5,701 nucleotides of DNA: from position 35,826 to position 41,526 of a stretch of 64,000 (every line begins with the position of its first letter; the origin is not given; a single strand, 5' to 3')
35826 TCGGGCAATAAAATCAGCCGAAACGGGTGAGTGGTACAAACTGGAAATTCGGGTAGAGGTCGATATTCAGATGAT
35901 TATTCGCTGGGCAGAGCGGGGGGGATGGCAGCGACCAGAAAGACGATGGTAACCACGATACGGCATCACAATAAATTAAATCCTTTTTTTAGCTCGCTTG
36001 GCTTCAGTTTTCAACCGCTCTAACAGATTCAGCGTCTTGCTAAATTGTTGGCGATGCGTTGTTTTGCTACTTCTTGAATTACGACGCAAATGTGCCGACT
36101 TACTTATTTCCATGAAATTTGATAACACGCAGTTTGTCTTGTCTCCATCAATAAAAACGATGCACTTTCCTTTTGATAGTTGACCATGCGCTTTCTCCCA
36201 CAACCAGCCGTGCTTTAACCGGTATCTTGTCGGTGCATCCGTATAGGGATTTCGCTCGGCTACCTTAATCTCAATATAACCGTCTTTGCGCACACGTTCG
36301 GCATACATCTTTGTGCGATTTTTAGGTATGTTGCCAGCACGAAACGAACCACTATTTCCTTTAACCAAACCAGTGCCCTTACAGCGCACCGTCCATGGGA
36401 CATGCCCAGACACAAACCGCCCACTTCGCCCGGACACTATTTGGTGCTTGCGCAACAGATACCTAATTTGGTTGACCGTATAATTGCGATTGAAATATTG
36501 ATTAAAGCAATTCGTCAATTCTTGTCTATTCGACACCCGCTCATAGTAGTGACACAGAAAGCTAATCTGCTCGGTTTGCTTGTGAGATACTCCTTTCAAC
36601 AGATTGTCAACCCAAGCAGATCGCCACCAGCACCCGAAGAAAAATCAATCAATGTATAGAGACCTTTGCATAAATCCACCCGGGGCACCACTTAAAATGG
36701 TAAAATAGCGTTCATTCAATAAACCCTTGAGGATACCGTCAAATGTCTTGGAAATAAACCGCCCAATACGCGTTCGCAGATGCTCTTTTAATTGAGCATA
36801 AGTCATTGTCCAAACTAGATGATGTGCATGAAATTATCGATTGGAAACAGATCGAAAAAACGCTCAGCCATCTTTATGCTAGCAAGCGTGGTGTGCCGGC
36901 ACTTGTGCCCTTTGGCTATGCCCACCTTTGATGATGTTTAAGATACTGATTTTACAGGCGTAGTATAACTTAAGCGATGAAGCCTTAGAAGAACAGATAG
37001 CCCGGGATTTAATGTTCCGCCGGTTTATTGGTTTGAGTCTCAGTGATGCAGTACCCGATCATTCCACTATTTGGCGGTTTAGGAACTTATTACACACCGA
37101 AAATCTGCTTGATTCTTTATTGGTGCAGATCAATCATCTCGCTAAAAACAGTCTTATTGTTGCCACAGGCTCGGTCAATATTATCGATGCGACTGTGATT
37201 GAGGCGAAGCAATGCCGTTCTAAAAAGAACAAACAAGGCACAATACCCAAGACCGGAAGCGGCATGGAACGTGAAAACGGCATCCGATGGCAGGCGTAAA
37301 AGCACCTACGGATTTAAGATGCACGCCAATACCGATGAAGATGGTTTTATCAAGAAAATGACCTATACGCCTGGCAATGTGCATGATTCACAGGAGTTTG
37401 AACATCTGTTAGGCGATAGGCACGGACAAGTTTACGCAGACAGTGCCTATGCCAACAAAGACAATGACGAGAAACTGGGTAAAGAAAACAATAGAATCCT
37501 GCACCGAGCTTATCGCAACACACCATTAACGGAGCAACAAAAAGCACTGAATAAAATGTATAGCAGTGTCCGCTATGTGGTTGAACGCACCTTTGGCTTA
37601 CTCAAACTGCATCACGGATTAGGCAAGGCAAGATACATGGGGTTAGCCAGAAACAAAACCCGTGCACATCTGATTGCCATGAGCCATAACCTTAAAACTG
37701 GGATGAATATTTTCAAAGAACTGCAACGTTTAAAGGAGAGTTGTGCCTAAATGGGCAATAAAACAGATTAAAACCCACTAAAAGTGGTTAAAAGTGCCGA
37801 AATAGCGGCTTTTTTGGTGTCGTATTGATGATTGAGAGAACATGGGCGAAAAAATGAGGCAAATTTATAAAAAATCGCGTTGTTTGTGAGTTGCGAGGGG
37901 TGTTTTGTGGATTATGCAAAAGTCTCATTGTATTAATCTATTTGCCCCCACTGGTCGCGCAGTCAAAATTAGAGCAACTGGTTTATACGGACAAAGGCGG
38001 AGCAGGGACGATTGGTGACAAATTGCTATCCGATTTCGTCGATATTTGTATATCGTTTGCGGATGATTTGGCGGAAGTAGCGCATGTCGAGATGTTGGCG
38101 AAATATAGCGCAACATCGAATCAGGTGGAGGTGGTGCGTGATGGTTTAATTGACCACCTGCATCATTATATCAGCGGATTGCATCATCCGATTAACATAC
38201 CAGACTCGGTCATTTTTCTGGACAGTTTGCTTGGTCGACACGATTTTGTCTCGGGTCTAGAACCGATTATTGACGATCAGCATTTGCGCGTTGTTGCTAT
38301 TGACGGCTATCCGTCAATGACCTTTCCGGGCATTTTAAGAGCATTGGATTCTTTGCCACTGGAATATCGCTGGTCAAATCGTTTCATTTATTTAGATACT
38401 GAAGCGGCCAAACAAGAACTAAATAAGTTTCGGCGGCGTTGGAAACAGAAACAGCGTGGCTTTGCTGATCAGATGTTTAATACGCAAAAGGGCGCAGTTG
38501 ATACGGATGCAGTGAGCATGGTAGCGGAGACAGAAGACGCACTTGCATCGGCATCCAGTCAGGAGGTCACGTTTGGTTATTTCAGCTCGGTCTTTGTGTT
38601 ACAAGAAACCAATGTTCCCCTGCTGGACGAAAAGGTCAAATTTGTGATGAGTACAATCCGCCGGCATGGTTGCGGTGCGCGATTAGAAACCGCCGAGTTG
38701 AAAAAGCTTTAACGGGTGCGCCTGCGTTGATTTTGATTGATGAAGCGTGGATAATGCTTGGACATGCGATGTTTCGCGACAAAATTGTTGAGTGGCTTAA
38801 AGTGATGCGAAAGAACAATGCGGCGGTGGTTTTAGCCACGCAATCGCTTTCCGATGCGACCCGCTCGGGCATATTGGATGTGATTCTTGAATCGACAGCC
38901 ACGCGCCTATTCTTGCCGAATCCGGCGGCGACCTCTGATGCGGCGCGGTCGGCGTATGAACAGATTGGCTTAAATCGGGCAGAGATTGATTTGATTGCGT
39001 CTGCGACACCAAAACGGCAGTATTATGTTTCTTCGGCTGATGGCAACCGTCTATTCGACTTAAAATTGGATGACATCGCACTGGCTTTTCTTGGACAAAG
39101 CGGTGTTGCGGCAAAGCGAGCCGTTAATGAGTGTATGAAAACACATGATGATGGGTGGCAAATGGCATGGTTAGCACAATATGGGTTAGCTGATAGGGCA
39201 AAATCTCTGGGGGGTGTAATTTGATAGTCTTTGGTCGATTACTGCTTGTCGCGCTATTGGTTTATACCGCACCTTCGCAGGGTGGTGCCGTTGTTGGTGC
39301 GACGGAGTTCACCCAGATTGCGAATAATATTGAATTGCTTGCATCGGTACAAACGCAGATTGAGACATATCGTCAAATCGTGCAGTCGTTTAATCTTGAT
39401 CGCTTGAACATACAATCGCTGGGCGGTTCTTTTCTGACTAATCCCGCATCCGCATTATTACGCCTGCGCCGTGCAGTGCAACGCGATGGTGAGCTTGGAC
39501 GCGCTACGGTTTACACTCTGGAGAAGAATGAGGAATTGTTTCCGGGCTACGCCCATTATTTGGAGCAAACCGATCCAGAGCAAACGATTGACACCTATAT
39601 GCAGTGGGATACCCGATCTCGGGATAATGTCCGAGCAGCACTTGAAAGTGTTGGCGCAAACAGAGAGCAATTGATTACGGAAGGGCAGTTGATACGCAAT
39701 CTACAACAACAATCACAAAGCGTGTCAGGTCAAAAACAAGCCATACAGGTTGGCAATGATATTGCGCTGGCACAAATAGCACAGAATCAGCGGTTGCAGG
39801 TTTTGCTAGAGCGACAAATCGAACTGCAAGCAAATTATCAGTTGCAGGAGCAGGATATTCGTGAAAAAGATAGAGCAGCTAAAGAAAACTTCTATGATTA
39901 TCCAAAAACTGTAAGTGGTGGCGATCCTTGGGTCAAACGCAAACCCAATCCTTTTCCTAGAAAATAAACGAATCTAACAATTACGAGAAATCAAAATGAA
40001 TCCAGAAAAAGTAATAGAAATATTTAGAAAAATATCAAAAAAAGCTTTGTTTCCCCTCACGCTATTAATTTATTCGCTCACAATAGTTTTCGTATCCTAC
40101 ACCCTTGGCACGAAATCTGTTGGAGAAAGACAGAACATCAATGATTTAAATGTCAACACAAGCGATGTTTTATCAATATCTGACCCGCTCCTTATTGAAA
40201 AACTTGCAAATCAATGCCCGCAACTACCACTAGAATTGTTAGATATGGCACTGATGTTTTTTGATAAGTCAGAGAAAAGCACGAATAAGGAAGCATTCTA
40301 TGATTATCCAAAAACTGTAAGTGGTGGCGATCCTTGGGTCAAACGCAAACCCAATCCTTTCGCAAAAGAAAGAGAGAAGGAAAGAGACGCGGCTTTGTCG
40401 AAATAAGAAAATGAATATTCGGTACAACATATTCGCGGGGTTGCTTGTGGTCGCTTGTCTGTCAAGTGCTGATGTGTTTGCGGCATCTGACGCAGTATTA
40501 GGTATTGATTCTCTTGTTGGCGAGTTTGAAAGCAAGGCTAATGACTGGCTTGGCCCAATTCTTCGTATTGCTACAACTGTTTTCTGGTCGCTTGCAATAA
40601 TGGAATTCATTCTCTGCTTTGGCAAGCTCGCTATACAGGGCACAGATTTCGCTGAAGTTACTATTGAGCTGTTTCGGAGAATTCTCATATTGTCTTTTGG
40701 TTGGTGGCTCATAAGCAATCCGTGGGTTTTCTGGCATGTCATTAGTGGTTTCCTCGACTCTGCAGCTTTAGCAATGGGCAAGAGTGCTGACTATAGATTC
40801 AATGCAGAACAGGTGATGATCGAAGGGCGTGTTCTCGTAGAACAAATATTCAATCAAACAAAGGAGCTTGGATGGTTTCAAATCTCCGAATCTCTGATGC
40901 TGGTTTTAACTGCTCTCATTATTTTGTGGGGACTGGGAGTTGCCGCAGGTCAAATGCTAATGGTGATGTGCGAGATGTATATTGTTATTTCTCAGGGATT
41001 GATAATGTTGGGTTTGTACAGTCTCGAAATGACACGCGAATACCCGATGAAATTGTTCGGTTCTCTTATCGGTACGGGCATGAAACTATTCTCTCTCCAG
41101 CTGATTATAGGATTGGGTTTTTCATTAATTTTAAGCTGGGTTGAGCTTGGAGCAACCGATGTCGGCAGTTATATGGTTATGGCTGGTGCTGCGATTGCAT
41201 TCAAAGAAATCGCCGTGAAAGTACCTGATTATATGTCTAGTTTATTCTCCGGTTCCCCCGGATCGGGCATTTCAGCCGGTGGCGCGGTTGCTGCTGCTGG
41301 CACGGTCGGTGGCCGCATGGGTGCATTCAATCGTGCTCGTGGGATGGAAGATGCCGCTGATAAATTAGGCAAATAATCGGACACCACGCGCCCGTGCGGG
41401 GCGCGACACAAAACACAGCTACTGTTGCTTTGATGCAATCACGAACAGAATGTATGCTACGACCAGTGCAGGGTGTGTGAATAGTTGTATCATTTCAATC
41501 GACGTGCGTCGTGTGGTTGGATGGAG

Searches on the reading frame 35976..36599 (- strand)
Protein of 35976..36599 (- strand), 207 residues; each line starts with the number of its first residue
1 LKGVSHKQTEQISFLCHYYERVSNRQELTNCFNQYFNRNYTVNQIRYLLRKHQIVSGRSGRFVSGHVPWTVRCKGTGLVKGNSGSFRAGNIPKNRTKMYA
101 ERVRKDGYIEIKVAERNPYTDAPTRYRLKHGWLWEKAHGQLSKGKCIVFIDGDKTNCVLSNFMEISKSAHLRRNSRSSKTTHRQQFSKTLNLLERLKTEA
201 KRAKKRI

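Call 31: search_protein_families(library=pfam, proteins=[window:35976-36599:-])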
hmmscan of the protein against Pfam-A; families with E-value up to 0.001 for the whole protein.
window:35976-36599:- (207 aa): 1 family
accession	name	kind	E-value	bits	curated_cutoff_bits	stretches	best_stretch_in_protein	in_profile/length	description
PF13392.12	HNH_3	-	5e-10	39.3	24.8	1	128-171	2-45/46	HNH endonuclease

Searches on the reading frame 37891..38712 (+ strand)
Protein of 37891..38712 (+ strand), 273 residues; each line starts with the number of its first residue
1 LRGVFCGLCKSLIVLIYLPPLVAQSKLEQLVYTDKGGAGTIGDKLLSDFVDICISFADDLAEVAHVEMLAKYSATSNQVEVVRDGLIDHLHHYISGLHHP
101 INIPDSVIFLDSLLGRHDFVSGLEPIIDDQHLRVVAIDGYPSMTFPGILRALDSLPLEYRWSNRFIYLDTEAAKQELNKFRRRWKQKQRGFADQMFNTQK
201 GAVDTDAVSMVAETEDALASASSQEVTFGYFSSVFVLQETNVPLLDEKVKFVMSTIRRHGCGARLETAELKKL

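Call 31: search_protein_families(library=pfam, proteins=[window:37891-38712:+])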
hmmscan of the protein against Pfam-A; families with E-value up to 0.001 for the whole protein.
window:37891-38712:+ (273 aa): 1 family
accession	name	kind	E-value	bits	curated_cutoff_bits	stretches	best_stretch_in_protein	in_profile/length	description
PF03135.19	CagE_TrbE_VirB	-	5.3e-15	56.4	21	1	86-270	16-187/204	CagE, TrbE, VirB family, component of type IV transporter system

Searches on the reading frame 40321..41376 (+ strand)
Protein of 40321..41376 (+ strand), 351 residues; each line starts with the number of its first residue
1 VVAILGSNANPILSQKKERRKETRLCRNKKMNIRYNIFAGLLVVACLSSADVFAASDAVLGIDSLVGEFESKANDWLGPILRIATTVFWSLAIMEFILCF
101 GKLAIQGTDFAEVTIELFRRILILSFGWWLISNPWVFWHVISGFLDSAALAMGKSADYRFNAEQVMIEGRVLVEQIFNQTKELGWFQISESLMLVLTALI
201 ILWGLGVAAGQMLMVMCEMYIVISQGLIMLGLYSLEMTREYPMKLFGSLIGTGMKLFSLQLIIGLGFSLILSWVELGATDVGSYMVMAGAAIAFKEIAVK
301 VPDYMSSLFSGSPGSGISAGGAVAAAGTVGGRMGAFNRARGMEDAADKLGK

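Call 31: search_protein_families(library=pfam, proteins=[window:40321-41376:+])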
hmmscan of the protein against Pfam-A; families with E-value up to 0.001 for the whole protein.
window:40321-41376:+ (351 aa): 1 family
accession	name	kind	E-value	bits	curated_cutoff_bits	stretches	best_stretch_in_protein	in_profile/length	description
PF04610.19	TrbL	-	4.6e-12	46.6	25.9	1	95-294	4-208/215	TrbL/VirB6 plasmid conjugal transfer protein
